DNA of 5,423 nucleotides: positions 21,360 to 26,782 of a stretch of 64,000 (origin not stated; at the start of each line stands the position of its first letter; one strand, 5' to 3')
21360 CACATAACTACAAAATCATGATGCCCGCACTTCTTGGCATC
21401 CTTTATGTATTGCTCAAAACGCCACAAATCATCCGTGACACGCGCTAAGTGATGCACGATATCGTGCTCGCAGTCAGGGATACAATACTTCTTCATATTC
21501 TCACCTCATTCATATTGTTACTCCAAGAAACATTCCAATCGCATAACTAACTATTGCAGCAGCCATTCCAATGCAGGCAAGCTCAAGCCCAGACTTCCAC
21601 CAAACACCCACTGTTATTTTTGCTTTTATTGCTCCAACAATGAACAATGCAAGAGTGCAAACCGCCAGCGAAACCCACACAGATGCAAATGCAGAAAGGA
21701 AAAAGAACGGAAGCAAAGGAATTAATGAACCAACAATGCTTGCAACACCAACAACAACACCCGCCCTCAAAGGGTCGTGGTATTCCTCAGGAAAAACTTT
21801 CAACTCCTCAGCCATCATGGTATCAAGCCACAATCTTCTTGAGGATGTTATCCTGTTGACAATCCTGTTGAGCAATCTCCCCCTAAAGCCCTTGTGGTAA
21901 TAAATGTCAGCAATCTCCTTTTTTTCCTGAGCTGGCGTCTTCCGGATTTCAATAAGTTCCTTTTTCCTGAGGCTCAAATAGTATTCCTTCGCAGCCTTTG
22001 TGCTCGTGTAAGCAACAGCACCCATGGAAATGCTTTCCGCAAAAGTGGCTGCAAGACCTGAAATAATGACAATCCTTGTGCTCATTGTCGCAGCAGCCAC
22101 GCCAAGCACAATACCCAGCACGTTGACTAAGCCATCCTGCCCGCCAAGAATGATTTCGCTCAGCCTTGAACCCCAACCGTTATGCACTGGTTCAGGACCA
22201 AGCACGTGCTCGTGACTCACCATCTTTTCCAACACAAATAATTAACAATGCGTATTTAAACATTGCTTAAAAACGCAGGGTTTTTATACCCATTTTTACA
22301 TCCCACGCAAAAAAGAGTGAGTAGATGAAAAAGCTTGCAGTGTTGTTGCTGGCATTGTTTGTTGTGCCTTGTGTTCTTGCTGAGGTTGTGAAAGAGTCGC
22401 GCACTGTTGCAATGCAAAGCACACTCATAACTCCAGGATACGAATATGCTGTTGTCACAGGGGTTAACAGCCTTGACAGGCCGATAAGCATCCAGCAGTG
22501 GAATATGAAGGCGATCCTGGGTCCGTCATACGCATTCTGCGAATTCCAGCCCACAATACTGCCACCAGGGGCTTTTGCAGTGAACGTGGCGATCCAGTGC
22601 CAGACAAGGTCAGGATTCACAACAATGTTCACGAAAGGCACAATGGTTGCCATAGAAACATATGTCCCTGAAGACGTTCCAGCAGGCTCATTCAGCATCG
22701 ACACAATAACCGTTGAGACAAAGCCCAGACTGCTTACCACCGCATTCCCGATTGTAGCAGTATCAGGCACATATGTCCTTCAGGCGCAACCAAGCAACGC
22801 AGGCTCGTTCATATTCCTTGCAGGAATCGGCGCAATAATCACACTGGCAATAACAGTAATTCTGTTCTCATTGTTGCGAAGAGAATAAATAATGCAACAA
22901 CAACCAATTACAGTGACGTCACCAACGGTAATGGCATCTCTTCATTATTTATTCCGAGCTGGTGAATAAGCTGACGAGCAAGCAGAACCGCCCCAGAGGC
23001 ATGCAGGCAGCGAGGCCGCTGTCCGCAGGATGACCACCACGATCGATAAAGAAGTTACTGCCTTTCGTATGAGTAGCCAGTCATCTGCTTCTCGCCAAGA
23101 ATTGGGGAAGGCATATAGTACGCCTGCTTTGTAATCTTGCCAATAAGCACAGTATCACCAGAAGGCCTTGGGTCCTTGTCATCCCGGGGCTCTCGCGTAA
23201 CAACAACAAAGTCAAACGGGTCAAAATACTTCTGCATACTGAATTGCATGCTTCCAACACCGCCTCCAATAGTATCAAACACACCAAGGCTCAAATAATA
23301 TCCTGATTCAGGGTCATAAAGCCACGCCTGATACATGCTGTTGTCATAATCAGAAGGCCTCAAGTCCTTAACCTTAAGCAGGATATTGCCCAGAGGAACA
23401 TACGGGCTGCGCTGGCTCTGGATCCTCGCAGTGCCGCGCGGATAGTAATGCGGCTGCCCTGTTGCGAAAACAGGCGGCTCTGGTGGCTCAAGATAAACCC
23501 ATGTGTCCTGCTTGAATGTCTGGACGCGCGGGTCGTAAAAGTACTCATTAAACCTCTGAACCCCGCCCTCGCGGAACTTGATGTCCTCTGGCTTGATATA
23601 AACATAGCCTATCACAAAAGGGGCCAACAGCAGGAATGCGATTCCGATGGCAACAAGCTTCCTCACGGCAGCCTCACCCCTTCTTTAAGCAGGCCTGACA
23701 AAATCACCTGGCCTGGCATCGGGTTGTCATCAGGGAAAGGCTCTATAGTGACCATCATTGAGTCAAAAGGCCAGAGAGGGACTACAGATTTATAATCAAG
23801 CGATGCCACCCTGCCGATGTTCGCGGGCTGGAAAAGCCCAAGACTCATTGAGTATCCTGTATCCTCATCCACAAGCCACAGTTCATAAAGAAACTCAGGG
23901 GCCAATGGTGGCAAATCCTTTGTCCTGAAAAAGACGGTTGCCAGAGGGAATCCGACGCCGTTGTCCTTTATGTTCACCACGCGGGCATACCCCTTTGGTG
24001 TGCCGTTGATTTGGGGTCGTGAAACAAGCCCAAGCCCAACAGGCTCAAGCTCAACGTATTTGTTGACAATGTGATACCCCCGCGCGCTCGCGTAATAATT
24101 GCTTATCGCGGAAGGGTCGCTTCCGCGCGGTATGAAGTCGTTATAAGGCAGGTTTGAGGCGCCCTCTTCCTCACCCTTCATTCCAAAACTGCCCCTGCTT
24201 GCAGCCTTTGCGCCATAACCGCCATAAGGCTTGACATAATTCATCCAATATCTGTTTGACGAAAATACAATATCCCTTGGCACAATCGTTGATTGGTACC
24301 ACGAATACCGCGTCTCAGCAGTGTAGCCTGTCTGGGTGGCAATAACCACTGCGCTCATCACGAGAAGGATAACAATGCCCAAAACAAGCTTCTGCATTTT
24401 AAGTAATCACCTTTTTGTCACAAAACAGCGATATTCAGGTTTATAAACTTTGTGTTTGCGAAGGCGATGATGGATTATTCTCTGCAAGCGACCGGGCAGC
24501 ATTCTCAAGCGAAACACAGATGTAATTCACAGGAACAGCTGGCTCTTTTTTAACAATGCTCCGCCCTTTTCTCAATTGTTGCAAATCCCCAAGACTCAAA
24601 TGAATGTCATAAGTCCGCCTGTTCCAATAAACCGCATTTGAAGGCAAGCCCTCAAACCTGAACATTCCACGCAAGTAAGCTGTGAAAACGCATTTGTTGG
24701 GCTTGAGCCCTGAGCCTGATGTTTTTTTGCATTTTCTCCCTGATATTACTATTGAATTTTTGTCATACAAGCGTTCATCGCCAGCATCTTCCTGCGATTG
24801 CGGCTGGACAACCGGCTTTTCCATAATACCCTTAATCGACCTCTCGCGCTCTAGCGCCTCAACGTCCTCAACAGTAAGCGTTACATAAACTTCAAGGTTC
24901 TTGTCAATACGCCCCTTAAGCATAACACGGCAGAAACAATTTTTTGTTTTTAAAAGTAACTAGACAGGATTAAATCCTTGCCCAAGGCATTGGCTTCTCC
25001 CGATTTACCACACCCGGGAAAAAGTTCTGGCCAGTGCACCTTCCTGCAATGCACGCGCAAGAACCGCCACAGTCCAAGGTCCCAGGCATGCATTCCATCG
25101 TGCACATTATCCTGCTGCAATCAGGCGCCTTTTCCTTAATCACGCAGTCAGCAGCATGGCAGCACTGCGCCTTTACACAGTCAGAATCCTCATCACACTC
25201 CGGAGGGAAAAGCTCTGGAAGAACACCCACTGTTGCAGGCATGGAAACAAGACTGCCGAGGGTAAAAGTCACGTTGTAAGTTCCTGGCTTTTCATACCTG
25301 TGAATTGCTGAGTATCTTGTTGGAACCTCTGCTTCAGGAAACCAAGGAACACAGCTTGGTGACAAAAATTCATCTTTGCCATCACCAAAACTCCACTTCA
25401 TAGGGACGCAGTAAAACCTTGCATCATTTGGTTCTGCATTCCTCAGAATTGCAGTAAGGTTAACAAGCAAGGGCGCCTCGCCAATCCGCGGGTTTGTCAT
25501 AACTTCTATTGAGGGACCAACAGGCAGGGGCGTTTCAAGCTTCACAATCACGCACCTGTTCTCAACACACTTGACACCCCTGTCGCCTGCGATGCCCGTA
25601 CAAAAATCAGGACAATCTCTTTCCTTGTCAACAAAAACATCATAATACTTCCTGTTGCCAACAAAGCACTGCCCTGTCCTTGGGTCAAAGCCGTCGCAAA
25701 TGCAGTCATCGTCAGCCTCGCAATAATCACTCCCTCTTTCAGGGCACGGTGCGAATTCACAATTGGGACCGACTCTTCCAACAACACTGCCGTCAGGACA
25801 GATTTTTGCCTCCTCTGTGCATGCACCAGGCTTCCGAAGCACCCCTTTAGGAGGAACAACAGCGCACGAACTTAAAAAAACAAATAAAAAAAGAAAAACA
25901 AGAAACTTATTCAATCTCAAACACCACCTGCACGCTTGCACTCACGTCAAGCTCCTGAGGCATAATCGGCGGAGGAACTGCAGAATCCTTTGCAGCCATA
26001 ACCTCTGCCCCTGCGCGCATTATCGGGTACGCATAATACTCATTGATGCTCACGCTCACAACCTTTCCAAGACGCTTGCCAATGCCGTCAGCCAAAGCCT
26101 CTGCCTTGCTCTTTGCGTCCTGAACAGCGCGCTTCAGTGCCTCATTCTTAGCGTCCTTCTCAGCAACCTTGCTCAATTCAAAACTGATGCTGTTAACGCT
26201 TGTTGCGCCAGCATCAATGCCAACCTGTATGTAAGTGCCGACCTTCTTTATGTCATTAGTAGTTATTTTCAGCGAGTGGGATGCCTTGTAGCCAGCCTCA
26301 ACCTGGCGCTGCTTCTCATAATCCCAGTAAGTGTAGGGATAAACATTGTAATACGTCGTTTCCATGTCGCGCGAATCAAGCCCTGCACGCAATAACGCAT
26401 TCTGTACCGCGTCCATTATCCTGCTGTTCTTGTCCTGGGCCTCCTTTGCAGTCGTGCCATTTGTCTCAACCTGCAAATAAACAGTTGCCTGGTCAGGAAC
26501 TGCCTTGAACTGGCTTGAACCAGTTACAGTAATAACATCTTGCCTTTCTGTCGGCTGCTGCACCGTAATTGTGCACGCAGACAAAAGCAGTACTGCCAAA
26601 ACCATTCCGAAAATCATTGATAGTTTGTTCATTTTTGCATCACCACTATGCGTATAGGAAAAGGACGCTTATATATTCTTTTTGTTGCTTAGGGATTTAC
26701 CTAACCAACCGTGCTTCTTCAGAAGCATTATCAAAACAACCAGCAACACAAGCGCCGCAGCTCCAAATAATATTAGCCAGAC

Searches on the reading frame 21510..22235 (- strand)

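Call 16: search_protein_families(library=pfam, proteins=[window:21510-22235:-], max_evalue=0.01)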
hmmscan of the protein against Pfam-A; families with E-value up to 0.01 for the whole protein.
window:21510-22235:- (241 aa): 1 family
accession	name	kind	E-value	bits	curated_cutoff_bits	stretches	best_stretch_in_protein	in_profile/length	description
PF01988.24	VIT1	-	4.6e-59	200.3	28.1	1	25-234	1-213/214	VIT family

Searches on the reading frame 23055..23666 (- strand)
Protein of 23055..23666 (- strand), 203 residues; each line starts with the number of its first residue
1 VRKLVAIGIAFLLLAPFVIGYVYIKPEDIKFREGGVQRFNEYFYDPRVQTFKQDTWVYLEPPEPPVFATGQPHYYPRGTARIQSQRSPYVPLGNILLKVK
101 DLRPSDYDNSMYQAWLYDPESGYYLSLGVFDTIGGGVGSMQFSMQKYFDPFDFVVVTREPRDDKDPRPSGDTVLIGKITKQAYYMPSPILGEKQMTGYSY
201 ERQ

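Call 16: search_protein_families(library=pfam, proteins=[window:23055-23666:-], max_evalue=0.01)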
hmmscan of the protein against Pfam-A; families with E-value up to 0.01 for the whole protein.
window:23055-23666:- (203 aa): 1 family
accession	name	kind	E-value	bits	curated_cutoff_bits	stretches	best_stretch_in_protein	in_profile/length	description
PF10099.14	RskA_C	-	3.9e-06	27.6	29.4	1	107-171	72-134/135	Anti-sigma-K factor rskA, C-terminal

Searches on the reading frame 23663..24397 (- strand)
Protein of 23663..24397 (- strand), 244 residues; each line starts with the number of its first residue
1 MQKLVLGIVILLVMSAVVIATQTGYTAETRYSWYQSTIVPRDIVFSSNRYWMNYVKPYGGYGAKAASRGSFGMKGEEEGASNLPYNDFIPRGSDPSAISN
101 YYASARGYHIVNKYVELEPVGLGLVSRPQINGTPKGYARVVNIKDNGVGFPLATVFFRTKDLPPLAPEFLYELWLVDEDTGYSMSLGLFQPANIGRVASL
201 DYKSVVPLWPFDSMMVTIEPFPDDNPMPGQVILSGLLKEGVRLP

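Call 16: search_protein_families(library=pfam, proteins=[window:23663-24397:-], max_evalue=0.01)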
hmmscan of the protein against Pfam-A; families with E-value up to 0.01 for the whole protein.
window:23663-24397:- (244 aa): 2 families
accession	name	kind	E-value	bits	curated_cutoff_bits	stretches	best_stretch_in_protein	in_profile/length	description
PF10099.14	RskA_C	-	2.1e-07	31.7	29.4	1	155-223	61-125/135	Anti-sigma-K factor rskA, C-terminal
PF14341.11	PilX_N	-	0.0059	17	25.5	1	4-34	5-35/51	PilX N-terminal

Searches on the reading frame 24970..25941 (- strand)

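Call 16: search_protein_families(library=pfam, proteins=[window:24970-25941:-], max_evalue=0.01)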
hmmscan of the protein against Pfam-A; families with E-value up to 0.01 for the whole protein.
window:24970-25941:- (323 aa): 2 families
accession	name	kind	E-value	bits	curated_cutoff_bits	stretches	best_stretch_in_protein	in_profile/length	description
PF00801.26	PKD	-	2.3e-05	24.7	23.5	1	146-228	3-65/80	PKD domain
PF18911.6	PKD_4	-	0.00054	20.4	27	1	152-227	12-67/85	PKD domain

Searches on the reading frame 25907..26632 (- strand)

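Call 16: search_protein_families(library=pfam, proteins=[window:25907-26632:-], max_evalue=0.01)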
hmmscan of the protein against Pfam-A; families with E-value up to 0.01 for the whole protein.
window:25907-26632:- (241 aa): 3 families
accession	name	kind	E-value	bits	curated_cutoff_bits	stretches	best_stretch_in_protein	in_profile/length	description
PF04402.19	SIMPL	-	1.1e-53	183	25.2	1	34-238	1-205/205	Protein of unknown function (DUF541)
PF00103.25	Hormone_1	-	0.0015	18.8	22.7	0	60-137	128-204/215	Somatotropin hormone family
PF09476.15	Pilus_CpaD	-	0.0088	16.2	31.1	0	12-66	3-56/200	Pilus biogenesis CpaD protein (pilus_cpaD)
